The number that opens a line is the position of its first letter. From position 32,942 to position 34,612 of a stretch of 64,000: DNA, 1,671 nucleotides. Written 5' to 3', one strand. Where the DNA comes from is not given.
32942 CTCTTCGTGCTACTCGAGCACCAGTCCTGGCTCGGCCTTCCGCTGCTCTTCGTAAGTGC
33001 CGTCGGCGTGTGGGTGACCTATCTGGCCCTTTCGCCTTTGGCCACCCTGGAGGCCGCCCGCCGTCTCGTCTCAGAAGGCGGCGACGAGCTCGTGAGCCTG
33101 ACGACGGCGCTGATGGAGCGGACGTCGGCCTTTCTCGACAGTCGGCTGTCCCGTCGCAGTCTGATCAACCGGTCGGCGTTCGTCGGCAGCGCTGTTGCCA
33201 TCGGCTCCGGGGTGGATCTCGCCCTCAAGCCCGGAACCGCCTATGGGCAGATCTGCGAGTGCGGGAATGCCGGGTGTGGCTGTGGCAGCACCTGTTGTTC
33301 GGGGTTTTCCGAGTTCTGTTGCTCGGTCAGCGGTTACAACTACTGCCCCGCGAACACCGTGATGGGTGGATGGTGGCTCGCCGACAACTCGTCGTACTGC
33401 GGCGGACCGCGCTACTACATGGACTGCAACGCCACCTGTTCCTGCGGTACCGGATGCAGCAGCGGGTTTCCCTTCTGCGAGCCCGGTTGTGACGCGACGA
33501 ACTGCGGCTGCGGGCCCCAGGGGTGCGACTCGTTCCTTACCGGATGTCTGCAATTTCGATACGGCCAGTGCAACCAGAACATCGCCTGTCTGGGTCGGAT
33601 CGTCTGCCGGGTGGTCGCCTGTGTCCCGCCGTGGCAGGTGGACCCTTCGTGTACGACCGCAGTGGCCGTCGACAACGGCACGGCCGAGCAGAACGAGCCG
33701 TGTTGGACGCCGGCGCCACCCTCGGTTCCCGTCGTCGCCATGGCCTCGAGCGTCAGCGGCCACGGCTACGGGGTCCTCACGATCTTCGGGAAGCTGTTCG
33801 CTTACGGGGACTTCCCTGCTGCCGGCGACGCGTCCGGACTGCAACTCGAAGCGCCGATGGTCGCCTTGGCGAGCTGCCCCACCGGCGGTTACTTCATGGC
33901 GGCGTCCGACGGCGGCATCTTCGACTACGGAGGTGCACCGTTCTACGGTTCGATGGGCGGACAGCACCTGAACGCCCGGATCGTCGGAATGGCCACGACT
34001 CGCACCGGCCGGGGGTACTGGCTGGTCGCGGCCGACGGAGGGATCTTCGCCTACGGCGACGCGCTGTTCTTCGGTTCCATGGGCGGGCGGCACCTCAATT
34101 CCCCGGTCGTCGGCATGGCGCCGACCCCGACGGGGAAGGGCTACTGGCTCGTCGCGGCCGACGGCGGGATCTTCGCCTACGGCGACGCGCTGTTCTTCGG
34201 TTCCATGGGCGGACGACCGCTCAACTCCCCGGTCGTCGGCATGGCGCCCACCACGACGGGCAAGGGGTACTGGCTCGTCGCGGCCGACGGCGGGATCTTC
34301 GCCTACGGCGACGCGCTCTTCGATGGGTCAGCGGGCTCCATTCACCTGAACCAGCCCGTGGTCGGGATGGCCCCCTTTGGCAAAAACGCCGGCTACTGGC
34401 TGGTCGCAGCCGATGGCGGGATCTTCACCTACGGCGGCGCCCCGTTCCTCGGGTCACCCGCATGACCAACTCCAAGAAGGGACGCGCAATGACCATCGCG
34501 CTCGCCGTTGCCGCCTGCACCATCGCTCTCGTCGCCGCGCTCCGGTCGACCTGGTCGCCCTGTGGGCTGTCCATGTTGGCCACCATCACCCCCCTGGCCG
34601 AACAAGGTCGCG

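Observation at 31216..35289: Translationally coupled Mau-like redox-maturation cluster around a Tat-exported 26-Cys MauA-like/propeller fusion protein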

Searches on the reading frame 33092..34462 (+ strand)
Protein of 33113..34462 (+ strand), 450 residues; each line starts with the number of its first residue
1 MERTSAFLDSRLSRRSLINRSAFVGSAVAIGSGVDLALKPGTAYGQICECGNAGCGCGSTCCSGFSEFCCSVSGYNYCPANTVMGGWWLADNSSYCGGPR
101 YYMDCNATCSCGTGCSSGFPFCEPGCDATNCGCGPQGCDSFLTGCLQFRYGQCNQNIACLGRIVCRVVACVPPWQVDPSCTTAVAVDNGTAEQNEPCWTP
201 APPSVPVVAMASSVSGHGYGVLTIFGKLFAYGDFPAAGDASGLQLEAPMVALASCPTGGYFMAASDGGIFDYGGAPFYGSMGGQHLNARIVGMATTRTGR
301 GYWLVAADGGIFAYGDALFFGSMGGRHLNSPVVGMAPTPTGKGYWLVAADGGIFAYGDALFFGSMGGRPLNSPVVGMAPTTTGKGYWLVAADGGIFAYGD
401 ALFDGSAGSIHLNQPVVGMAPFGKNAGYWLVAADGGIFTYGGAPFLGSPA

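Call 8: search_protein_families(library=pfam, max_evalue=0.1, proteins=[window:33113-34462:+])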
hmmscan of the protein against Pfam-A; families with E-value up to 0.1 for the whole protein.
window:33113-34462:+ (450 aa): 0 families

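Call 9: search_protein_families(library=ncbifam, max_evalue=0.1, proteins=[window:33113-34462:+])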
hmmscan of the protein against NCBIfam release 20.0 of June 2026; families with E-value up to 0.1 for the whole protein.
window:33113-34462:+ (450 aa): 0 families

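Call 10: find_homologous_proteins(query=window:33113-34462:+)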
Query window:33113-34462:+ (450 aa): 8000 proteins with E <= 0.001 among 8000 candidates; the best 120 are listed.
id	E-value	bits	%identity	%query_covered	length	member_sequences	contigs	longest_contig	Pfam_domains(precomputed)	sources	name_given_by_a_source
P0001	3.8e-281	951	92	100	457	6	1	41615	-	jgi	jgi:hypothetical protein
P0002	1.8e-271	919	88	100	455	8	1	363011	-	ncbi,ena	-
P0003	7.7e-271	917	88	100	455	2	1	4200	-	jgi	jgi:hypothetical protein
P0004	6.6e-269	911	86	100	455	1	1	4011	-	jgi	jgi:hypothetical protein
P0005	7.9e-265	897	86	100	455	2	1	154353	-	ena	-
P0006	4.1e-255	865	82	100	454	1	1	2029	-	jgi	jgi:hypothetical protein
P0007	1.3e-252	857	82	100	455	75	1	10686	-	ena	-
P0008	5.4e-249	845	75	90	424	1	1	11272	-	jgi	jgi:hypothetical protein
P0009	2.9e-247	839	75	90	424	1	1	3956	-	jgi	jgi:hypothetical protein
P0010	1.7e-244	830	79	100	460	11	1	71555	-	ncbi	ncbi:MAG: hypothetical protein ABSB68_05025 [Acidimicrobiales bacterium]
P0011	1.5e-243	827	78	100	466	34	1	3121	-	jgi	jgi:hypothetical protein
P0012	5.2e-242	822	79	100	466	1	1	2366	-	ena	-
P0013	1.6e-241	820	78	100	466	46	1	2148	-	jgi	jgi:hypothetical protein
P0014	5.4e-241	819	78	100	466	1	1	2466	-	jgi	jgi:hypothetical protein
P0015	3.9e-238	809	69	100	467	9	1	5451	-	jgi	jgi:hypothetical protein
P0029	3.2e-231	786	75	100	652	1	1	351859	PF07291.17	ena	-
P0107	7.8e-182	624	66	94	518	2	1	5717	PF07291.17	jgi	jgi:hypothetical protein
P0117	2.6e-179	615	76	76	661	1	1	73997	PF07291.17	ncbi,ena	-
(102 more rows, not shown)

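Call 11: find_encoding_contigs(protein=P0002, flank=8000, max_places=3)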
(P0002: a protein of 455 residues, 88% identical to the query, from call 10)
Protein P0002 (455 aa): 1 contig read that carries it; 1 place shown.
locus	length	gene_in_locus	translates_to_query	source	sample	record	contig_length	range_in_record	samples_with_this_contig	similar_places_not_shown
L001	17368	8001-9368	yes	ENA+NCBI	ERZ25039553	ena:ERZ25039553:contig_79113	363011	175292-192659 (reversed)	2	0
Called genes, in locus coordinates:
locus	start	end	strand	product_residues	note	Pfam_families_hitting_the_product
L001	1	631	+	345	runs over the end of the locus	PF21686:LigD_Prim-Pol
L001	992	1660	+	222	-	-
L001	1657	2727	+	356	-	PF01068:DNA_ligase_A_M, PF09414:RNA_ligase (faint), PF04679:DNA_ligase_A_C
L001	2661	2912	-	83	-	-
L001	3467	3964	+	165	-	PF02720:DUF222 (weak)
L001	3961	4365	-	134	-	PF00596:Aldolase_II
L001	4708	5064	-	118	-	-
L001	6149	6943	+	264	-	-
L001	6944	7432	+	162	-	-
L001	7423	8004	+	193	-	PF07291:MauE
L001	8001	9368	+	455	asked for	-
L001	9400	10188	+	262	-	-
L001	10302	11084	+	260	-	PF08282:Hydrolase_3, PF05116:S6PP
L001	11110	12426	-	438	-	PF00772:DnaB, PF03796:DnaB_C, PF13481:AAA_25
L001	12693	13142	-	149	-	PF01281:Ribosomal_L9_N, PF03948:Ribosomal_L9_C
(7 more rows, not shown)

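Call 15: find_encoding_contigs(protein=P0001, flank=6000, max_places=2)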
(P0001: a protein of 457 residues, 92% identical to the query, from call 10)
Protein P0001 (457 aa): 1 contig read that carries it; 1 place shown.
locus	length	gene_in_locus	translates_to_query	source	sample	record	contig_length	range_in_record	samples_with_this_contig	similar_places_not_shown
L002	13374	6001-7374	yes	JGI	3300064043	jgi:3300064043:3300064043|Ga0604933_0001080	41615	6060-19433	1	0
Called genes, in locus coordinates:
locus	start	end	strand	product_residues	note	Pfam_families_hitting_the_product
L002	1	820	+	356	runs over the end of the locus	PF01068:DNA_ligase_A_M, PF04679:DNA_ligase_A_C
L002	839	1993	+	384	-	PF02720:DUF222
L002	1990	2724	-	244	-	PF00596:Aldolase_II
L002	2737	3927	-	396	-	PF04909:Amidohydro_2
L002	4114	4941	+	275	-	-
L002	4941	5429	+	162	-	-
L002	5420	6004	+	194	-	PF07291:MauE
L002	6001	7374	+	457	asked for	-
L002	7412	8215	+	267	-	-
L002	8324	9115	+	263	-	PF00702:Hydrolase (faint), PF08282:Hydrolase_3, PF05116:S6PP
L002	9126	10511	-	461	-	PF00772:DnaB, PF03796:DnaB_C, PF13481:AAA_25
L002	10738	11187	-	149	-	PF01281:Ribosomal_L9_N, PF03948:Ribosomal_L9_C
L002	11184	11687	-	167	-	PF01084:Ribosomal_S18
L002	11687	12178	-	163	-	PF00436:SSB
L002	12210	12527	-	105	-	PF01250:Ribosomal_S6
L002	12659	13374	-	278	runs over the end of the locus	PF02548:Pantoate_transf, PF13714:PEP_mutase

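Call 21: search_solved_structures(query=A1, max_evalue=10, show_alignments=3)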
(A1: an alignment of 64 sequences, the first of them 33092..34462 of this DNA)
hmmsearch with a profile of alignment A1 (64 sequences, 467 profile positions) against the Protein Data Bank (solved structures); distinct sequences matched with E-value up to 10: 3.
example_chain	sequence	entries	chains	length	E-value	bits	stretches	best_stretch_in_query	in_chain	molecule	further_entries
4l1m_A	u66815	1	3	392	0.2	13.8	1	296-366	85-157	E3 ubiquitin-protein ligase HERC2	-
7mq8_LN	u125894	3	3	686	0.91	11.7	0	308-374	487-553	U3 small nucleolar RNA-associated protein 4 homolog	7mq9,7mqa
1ss3_A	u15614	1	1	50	2.9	10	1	109-138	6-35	Pollen allergen Ole e 6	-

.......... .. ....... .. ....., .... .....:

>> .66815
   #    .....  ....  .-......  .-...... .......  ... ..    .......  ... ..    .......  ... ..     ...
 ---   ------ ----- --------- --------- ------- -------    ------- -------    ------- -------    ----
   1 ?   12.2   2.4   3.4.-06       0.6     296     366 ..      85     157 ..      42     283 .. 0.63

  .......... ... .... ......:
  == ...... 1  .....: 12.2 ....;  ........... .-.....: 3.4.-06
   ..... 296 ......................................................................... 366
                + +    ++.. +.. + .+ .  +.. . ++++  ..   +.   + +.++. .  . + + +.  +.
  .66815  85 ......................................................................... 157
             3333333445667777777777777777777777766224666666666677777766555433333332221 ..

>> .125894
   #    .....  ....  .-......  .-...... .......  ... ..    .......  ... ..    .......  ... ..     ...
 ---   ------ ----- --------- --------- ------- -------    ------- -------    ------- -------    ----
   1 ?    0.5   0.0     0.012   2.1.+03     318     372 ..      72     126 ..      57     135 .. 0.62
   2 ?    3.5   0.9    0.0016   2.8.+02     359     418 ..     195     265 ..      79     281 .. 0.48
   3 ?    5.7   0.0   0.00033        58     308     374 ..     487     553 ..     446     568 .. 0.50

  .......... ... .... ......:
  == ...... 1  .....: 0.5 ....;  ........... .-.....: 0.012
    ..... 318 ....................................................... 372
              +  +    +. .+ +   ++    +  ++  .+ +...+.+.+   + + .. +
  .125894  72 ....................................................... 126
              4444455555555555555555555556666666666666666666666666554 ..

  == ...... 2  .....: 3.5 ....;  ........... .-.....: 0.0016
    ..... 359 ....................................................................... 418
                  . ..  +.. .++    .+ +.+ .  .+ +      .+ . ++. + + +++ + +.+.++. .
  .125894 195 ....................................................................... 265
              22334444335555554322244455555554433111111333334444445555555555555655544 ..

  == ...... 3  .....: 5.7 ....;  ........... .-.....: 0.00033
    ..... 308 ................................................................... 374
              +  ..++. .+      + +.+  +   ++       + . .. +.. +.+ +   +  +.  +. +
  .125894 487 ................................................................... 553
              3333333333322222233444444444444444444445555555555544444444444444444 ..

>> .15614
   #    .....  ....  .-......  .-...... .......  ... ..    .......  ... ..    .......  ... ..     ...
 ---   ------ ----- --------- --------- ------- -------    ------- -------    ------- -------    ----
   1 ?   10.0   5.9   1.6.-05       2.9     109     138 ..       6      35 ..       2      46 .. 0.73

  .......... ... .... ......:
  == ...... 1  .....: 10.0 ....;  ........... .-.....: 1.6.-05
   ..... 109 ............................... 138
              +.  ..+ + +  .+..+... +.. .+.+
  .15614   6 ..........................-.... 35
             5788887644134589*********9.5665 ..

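Call 22: find_related_loci(query=A1, collection=genome_contigs, flank=6000)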
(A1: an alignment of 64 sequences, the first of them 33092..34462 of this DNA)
Query A1 (457 aa) in genome_contigs; peptide patterns used: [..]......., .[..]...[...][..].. (x = any residue, [..] = any of these).
290 stretches matched a pattern; 245 encode a relative of the query (tblastn E <= 1e-3); the best 80 are kept; 80 distinct loci.
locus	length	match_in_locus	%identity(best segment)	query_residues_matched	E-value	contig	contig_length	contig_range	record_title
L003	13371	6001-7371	91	1-457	0e+0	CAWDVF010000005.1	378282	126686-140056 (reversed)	MAG: uncultured Acidimicrobiaceae bacterium isolate MFD05513.bin.2.223 genome assembly, contig: contig_36315, whole geno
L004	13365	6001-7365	86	1-457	0e+0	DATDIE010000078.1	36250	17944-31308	MAG TPA_asm: Acidimicrobiales bacterium isolate SMAG_U296 k141_1371585, whole genome shotgun sequence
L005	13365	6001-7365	83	1-457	0e+0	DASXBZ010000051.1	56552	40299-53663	MAG TPA_asm: Acidimicrobiales bacterium isolate SMAG_U5047 k141_2041156, whole genome shotgun sequence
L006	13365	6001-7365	83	1-457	0e+0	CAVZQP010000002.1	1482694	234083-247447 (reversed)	MAG: uncultured Acidimicrobiaceae bacterium isolate MFD05705.bin.1.43 genome assembly, contig: contig_16204, whole genom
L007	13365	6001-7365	81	1-457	0e+0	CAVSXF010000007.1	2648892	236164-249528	MAG: uncultured Acidimicrobiaceae bacterium isolate MFD05521.bin.2.58 genome assembly, contig: contig_99, whole genome s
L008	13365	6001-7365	82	1-457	0e+0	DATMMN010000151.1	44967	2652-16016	MAG TPA_asm: Acidimicrobiales bacterium isolate SMAG_U12824 k141_260772, whole genome shotgun sequence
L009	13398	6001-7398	78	1-457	0e+0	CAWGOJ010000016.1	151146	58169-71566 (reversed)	MAG: uncultured Acidimicrobiaceae bacterium isolate MFD05580.bin.3.88 genome assembly, contig: contig_32198, whole genom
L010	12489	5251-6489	88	1-455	0e+0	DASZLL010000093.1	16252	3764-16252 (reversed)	MAG TPA_asm: Acidimicrobiales bacterium isolate SMAG_U5863 k141_347196, whole genome shotgun sequence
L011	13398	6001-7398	78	1-457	0e+0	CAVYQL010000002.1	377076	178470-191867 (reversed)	MAG: uncultured Acidimicrobiaceae bacterium isolate MFD06092.bin.1.49 genome assembly, contig: contig_22090, whole genom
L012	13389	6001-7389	77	1-457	0e+0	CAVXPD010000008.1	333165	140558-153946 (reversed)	MAG: uncultured Acidimicrobiaceae bacterium isolate MFD00731.bin.1.234 genome assembly, contig: contig_26427, whole geno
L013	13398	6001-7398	77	1-457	0e+0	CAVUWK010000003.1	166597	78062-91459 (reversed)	MAG: uncultured Acidimicrobiaceae bacterium isolate MFD01138.bin.2.1 genome assembly, contig: contig_26394, whole genome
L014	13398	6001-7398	76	1-457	0e+0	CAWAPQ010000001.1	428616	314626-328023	MAG: uncultured Acidimicrobiaceae bacterium isolate MFD04463.bin.1.212 genome assembly, contig: contig_10639, whole geno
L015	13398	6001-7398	76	1-457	0e+0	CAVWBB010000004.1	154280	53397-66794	MAG: uncultured Acidimicrobiaceae bacterium isolate MFD05502.bin.1.159 genome assembly, contig: contig_16884, whole geno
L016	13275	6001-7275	86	1-455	0e+0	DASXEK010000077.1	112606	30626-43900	MAG TPA_asm: Acidimicrobiales bacterium isolate SMAG_U5110 k141_3156439, whole genome shotgun sequence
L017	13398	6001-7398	78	1-457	0e+0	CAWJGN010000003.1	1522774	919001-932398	MAG: uncultured Acidimicrobiaceae bacterium isolate MFD04463.bin.2.3 genome assembly, contig: contig_16399, whole genome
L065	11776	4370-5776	71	1-457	0e+0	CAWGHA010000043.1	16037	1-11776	MAG: uncultured Acidimicrobiaceae bacterium isolate MFD01716.bin.2.94 genome assembly, contig: contig_89302, whole genom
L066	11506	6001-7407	71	1-457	0e+0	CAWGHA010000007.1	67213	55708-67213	MAG: uncultured Acidimicrobiaceae bacterium isolate MFD01716.bin.2.94 genome assembly, contig: contig_32335, whole genom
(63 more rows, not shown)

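Call 26: predict_structure(alignment_id=A1)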
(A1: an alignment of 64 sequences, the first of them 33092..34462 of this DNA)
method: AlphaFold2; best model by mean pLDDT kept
length: 457 residues; sequences in the alignment: 64
mean_pLDDT: 63.4   pTM: 0.57
mean pLDDT of the five models: 63.4, 62.9, 62.8, 61.0, 60.7
residues with pLDDT >= 90: 199; 70-90: 45; 50-70: 3; < 50: 210
segments of 3 or more residues with pLDDT < 50: 1-210
pLDDT, mean of each block of 10 residues (from residue 1): 42 40 28 24 25 27 25 21 30 34 35 32 27 29 35 25 22 23 27 26 35 87 94 95 93 94 95 96 93 93 94 96 95 91 92 96 95 91 91 95 94 88 92 88 91 88
secondary structure, 60 per line:
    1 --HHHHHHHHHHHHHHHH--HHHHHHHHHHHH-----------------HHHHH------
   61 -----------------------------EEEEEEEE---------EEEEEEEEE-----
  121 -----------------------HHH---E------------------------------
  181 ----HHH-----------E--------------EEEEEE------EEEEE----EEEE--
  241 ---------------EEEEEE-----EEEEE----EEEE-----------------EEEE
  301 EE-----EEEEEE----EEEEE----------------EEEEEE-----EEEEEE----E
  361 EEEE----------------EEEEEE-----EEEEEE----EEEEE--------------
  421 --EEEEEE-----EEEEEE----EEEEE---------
elements in order: H3-18 H21-32 H50-54 E90-97 E107-115 E214-219 E226-230 E235-238 E256-261 E267-271 E276-279 E297-302 E308-313 E318-322 E339-344 E350-355 E360-364 E381-386 E392-397 E402-406 E423-428 E434-439 E444-448

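Call 30: fold_search(model_id=the predicted structure, library=pdb)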
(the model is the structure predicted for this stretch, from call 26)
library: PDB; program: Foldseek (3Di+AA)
matches with E <= 10: 1804; with E <= 0.001: 1310
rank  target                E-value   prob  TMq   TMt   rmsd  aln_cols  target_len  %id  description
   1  7apk_C                5.9e-09  1.00  0.34  0.47   7.6       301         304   15  Structure of the human THO - UAP56 complex (released 2020-12-16)
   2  9k25_B                1.1e-08  1.00  0.38  0.51   5.2       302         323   10  Cryo-EM structure of apo-P2Y purinoceptor 2-miniGq-Nb35 complex (released 2025-06-11)
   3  7bie_A                1.2e-08  1.00  0.38  0.58   7.2       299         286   14  Crystal structure of nvWrap-T, a 7-bladed symmetric propeller (released 2021-09-22)
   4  6zqa_UL               1.6e-08  1.00  0.38  0.22   5.8       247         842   14  Cryo-EM structure of the 90S pre-ribosome from Saccharomyces cerevisiae, state A (Poly-Ala) (released 2020-09-23)
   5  8j07_i5               2.0e-08  1.00  0.35  0.17   6.9       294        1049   10  96nm repeat of human respiratory doublet microtubule and associated axonemal complexes (released 2023-07-26)
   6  1nr0                  2.1e-08  1.00  0.35  0.27   7.9       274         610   11  Two Seven-Bladed Beta-Propeller Domains Revealed By The Structure Of A C. elegans Homologue Of Yeast Actin Interacting P (released 2003-07-01)
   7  7tmw_B                2.7e-08  1.00  0.38  0.56   5.2       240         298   10  Cryo-EM structure of the relaxin receptor RXFP1 in complex with heterotrimeric Gs (released 2023-02-15)
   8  7som_d                3.1e-08  1.00  0.38  0.55   6.4       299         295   14  Ciliary C2 central pair apparatus isolated from Chlamydomonas reinhardtii (released 2022-04-13)
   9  8j07_i4               3.1e-08  1.00  0.36  0.18   6.3       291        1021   11  96nm repeat of human respiratory doublet microtubule and associated axonemal complexes (released 2023-07-26)
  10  3ow8_B                3.9e-08  1.00  0.39  0.58   4.5       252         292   17  Crystal Structure of the WD repeat-containing protein 61 (released 2010-09-29)
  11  7jv5_B                3.9e-08  1.00  0.39  0.51   8.8       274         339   11  Cryo-EM structure of SKF-81297-bound dopamine receptor 1 in complex with Gs protein (released 2021-02-24)
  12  2trc_B                4.1e-08  1.00  0.36  0.47   5.4       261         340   11  PHOSDUCIN/TRANSDUCIN BETA-GAMMA COMPLEX (released 1997-06-05)
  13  9md1_B                4.5e-08  1.00  0.37  0.51   6.1       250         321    9  Buspirone-bound serotonin 1A (5-HT1A) receptor-Gz protein complex (released 2025-08-13)
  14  9jco_B                5.1e-08  1.00  0.37  0.48   6.2       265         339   11  Cryo-EM structure of the proton-sensing GPCR (GPR4)-Gs protein complex at pH 6.5 (released 2025-07-09)
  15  8wca_B                5.1e-08  1.00  0.37  0.49   5.4       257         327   11  Cryo-EM structure of the PEA-bound hTAAR1-Gs complex (released 2023-12-27)
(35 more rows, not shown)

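Call 51: search_protein_families(library=pfam, alignment_id=A3, max_evalue=5)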
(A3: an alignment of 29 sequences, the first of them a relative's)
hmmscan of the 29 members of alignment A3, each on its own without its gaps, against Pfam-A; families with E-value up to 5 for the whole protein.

A. member 1, L002:4114-4938:+ (275 aa): 1 family
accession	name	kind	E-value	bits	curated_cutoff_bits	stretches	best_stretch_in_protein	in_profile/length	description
PF15831.10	SMIM5_18_22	-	0.26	12.2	29.3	1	2-24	27-49/56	Small integral membrane protein 5/18/22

B. families by the number of members that match (of 29 scanned): 6 families
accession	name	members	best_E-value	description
PF22993.4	SAM_EPH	3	0.13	Ephrin receptor 1 SAM domain-like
PF20082.4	DUF6476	2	0.25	Family of unknown function (DUF6476)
PF20271.3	CATASP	1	0.091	CATRA-Associated Small Protein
PF08534.16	Redoxin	1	0.12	Redoxin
PF15831.10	SMIM5_18_22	1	0.26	Small integral membrane protein 5/18/22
PF09142.17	TruB_C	1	2.3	tRNA Pseudouridine synthase II, C terminal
